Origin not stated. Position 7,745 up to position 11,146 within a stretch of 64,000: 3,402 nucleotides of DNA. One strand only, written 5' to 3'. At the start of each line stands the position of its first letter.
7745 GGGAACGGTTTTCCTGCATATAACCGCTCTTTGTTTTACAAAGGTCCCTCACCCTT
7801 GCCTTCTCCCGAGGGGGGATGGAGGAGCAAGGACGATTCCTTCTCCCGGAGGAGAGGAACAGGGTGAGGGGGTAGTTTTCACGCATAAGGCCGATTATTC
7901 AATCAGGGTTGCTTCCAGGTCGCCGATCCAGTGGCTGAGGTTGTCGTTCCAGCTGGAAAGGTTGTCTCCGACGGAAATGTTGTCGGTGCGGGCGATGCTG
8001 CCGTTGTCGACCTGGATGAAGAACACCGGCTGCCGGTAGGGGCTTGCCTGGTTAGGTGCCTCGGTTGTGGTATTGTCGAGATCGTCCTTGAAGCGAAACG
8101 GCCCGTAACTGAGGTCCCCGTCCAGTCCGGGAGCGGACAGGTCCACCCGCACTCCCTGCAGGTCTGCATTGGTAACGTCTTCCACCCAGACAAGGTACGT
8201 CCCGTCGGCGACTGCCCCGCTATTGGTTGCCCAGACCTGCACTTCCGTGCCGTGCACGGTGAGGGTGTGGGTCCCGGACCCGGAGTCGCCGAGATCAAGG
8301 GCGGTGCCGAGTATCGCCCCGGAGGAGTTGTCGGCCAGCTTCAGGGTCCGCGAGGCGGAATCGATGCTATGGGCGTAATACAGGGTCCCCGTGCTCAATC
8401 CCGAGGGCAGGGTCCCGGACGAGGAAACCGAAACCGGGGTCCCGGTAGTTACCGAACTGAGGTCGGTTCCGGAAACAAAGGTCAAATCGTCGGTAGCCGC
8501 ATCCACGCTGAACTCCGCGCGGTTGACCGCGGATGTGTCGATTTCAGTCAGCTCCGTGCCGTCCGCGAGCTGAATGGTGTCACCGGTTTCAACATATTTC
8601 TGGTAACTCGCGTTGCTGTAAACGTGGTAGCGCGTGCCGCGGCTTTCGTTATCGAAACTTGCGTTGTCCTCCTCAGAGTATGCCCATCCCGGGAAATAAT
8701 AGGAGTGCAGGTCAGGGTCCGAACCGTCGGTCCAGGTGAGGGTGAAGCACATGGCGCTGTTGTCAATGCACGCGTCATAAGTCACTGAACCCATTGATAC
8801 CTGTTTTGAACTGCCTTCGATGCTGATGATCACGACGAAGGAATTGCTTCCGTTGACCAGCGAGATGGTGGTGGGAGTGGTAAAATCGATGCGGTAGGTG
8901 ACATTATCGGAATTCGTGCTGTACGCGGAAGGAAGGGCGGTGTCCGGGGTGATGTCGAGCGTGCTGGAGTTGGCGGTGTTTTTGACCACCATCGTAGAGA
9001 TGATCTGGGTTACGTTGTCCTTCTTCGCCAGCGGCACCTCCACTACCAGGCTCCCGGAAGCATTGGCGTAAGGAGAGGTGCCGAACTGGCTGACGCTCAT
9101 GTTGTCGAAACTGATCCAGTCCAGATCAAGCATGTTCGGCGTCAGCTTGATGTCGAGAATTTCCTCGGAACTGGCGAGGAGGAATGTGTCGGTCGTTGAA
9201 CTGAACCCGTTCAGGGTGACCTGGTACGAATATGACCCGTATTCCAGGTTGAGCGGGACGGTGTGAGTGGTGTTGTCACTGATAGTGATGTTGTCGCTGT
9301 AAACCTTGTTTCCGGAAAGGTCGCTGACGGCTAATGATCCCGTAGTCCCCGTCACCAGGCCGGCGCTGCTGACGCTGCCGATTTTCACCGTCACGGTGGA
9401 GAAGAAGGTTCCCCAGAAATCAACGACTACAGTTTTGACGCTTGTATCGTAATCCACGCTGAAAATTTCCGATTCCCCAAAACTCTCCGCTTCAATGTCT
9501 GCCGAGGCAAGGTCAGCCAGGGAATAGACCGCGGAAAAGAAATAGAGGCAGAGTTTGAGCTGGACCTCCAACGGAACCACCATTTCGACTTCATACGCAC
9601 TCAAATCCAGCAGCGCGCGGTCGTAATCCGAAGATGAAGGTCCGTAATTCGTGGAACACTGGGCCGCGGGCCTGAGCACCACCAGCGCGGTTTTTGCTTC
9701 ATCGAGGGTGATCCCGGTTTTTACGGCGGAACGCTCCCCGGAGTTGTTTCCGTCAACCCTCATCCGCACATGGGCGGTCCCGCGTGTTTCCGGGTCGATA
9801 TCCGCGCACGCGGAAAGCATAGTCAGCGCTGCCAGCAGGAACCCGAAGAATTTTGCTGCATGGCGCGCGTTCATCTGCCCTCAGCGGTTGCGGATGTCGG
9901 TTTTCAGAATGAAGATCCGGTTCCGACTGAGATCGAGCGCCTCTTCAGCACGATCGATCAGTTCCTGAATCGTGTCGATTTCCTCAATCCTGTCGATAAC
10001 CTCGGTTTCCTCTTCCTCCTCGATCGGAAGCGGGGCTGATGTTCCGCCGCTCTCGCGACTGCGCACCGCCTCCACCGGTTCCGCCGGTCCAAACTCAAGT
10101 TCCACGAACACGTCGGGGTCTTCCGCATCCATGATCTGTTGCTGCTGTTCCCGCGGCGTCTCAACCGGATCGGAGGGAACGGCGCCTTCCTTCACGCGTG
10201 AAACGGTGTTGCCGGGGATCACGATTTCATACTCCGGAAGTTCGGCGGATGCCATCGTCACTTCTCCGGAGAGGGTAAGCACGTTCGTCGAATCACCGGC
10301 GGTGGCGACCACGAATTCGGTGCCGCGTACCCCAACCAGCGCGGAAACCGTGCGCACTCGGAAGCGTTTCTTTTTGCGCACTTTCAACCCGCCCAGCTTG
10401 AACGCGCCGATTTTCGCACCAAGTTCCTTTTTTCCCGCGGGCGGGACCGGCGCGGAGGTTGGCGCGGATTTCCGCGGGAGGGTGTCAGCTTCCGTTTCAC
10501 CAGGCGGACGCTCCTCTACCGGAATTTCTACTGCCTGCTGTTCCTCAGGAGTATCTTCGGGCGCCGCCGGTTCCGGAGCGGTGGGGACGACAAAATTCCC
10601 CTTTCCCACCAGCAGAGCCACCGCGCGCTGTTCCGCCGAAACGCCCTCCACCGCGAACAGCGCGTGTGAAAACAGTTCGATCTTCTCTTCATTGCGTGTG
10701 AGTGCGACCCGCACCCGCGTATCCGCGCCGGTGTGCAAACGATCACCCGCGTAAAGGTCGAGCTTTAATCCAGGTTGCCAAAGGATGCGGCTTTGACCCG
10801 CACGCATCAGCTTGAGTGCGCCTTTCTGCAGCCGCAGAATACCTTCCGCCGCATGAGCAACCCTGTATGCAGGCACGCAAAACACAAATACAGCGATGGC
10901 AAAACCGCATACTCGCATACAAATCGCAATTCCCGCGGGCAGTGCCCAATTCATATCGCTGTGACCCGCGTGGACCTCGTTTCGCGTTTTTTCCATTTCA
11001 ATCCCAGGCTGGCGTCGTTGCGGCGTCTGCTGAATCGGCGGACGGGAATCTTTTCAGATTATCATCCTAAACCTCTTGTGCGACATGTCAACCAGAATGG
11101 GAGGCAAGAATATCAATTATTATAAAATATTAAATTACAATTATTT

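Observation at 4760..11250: Operon of FecR-domain protein and two giant lipoproteins (one DUF1566) behind an AT-rich island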

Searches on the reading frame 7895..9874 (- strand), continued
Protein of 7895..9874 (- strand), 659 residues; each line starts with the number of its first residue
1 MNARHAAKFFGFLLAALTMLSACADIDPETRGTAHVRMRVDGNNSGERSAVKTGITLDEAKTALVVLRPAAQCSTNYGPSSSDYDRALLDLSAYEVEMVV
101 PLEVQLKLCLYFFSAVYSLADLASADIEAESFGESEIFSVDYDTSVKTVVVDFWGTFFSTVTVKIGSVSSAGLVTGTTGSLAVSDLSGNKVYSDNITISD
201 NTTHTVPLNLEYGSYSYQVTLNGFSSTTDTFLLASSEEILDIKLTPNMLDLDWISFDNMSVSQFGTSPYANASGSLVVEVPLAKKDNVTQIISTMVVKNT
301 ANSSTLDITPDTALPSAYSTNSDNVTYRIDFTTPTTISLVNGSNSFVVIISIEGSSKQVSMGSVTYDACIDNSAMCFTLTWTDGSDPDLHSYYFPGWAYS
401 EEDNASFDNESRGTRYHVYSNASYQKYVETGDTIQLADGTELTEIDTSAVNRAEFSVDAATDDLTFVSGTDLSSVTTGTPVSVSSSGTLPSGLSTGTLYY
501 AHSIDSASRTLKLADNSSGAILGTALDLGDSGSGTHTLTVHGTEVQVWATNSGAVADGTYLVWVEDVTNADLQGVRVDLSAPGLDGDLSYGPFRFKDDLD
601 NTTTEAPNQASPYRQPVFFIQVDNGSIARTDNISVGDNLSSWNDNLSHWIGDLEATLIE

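Call 74: search_protein_families(library=padloc, proteins=[L008:3002-4597:+, L008:4658-5527:+, L008:5549-7117:+, L008:7137-8537:+, window:7895-9874:-], max_evalue=0.01)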
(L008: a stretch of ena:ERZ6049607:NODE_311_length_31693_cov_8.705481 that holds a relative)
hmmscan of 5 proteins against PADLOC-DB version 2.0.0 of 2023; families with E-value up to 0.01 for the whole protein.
L008:3002-4597:+ (531 aa): 0 families

L008:4658-5527:+ (289 aa): 0 families

L008:5549-7117:+ (522 aa): 7 families
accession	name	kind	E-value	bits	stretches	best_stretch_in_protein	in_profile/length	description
PDLC00608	ZorB1|ZorB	-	2.4e-17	61.1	1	369-508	83-230/243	MotB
PDLC00610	ZorB1|ZorB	-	1.1e-14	52.6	1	416-506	148-235/254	MotB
PDLC00612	ZorB1|ZorB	-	1.6e-10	39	1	372-514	123-277/293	MotB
PDLC00641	ZorB2|ZorB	-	1.5e-09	35.9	1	381-503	94-220/238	MotB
PDLC00609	ZorB1|ZorB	-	4.4e-09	34.2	1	376-457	88-170/232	MotB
PDLC00651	ZorB3|ZorB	-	2.1e-08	32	1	381-486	89-194/215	MotB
PDLC00611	ZorB1|ZorB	-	0.0054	14.4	0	4-31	10-37/240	MotB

L008:7137-8537:+ (466 aa): 0 families

window:7895-9874:- (659 aa): 0 families

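Call 75: list_cluster_members(proteins=[P0001, P0121, P0345])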
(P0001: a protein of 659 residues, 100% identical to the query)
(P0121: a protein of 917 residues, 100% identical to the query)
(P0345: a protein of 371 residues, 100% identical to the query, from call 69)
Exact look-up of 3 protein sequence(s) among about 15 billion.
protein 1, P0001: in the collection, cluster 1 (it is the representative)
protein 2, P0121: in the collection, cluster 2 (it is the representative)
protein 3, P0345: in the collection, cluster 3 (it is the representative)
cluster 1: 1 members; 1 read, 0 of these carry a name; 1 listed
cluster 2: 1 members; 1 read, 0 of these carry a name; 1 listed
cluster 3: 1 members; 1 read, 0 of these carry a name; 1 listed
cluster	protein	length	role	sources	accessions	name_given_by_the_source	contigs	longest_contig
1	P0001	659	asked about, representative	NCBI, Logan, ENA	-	-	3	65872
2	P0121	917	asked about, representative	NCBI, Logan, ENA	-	-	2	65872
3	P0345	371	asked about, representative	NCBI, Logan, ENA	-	-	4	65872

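Call 77: find_encoding_contigs(protein=P0002, flank=6000, max_places=2)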
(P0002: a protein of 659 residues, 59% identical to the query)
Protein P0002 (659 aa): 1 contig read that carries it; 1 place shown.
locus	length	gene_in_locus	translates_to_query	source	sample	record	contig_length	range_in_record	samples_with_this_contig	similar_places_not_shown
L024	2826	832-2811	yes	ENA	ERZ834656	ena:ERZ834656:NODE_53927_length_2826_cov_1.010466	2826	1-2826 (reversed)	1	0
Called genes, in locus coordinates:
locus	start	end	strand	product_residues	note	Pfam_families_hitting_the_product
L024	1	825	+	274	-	?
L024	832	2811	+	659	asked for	-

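Call 95: search_solved_structures(query=A4, max_evalue=1)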
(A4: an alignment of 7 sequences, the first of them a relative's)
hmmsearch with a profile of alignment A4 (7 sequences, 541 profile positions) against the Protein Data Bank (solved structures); distinct sequences matched with E-value up to 1: 4.
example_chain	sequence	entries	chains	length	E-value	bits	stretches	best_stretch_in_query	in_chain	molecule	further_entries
3ajc_A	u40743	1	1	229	3.8e-05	25.8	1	294-447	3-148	Flagellar motor switch protein fliG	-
1lkv_X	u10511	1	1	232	3.8e-05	25.8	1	294-447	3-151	FLAGELLAR MOTOR SWITCH PROTEIN FLIG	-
4qrm_B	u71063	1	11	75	0.79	11.5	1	308-345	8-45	Flagellar motor switch protein FliG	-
3soh_B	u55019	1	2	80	0.79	11.5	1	308-346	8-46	Flagellar motor switch protein FliG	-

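Call 96: search_solved_structures(query=A5, max_evalue=1)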
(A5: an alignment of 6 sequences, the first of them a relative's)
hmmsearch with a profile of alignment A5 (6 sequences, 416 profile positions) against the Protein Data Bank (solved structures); distinct sequences matched with E-value up to 1: 0.

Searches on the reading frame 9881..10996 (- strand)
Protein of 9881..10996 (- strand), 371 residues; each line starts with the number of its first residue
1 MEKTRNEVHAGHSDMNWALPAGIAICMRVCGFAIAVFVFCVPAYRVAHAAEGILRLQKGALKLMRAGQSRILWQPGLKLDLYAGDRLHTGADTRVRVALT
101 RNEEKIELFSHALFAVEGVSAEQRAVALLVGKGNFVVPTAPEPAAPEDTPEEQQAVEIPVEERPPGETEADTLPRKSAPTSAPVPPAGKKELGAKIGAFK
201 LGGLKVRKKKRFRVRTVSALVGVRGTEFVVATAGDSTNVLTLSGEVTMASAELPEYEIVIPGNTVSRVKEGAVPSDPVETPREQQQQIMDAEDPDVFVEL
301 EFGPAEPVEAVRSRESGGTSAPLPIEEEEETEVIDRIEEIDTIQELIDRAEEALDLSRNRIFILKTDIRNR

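Call 3: search_protein_families(library=pfam, proteins=[window:9881-10996:-], max_evalue=0.1)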
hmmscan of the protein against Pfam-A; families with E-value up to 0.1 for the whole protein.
window:9881-10996:- (371 aa): 1 family
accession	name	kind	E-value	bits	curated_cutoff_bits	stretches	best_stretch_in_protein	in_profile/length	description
PF04773.18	FecR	-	2.4e-08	34.8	24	1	205-246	53-96/97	FecR protein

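Call 4: search_protein_families(library=ncbifam, proteins=[window:9881-10996:-], max_evalue=0.1)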
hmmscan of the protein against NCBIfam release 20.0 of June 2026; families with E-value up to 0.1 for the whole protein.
window:9881-10996:- (371 aa): 3 families
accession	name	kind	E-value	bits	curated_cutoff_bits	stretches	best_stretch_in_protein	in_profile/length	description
NF047849.1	Lsa33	exception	2.6e-06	26.9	420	1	204-265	120-182/310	surface adhesin Lsa33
NF033165.1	lipo_LipL45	exception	0.0019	17.3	350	1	205-249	129-174/391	lipoprotein LipL45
NF007296.1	PRK09774.1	equivalog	0.014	14.6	385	0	207-253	159-205/313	ferric citrate uptake sigma factor regulator FecR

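Call 30: search_solved_structures(query=window:9881-10996:-, max_evalue=1, show_alignments=2)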
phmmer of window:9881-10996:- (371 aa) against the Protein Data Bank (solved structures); distinct sequences matched with E-value up to 1: 0.

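Call 69: find_homologous_proteins(query=window:9881-10996:-, max_evalue=0.001)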
Query window:9881-10996:- (371 aa): 115 proteins with E <= 0.001 among 8000 candidates.
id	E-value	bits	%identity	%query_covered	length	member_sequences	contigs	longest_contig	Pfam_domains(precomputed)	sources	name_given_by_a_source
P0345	2.0e-237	805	100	100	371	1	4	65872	PF04773.19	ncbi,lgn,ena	-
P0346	4.8e-83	297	47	92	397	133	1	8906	PF04773.19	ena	-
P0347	8.9e-82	293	46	91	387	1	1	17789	PF04773.19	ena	-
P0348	1.2e-81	293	46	95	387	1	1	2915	PF04773.19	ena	-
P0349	1.4e-81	293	47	91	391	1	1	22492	PF04773.19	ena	-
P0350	1.6e-81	292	46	92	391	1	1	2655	PF04773.19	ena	-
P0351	1.6e-81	292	47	91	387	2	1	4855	PF04773.19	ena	-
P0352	1.8e-81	292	46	91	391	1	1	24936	PF04773.19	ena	-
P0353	2.0e-81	292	47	91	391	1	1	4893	PF04773.19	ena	-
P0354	2.1e-81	292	46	92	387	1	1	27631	PF04773.19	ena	-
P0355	2.2e-81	292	46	91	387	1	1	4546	PF04773.19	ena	-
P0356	2.2e-81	292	45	91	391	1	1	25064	PF04773.19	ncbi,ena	-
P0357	2.4e-81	292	46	92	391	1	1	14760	PF04773.19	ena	-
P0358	2.5e-81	292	46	93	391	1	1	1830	PF04773.19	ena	-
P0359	2.5e-81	292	45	95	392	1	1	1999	PF04773.19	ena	-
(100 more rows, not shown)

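Call 74: search_protein_families(library=padloc, proteins=[window:9881-10996:-], max_evalue=0.01)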
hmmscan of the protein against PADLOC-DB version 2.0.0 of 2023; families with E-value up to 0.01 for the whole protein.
window:9881-10996:- (371 aa): 0 families

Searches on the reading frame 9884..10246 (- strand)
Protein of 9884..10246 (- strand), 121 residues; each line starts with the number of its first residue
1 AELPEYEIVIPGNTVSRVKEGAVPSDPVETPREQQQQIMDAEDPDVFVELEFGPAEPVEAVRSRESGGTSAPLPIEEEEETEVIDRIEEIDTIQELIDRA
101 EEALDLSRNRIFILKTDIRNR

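Call 40: search_protein_families(library=pfam, proteins=[window:9884-10246:-], max_evalue=10)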
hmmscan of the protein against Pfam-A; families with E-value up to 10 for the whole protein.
seq(121 aa): 1 family
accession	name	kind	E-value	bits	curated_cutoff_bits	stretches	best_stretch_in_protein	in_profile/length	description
PF16643.10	cNMPbd_u2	-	0.056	14.3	27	1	27-81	64-114/163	Unstructured region on cNMP-binding protein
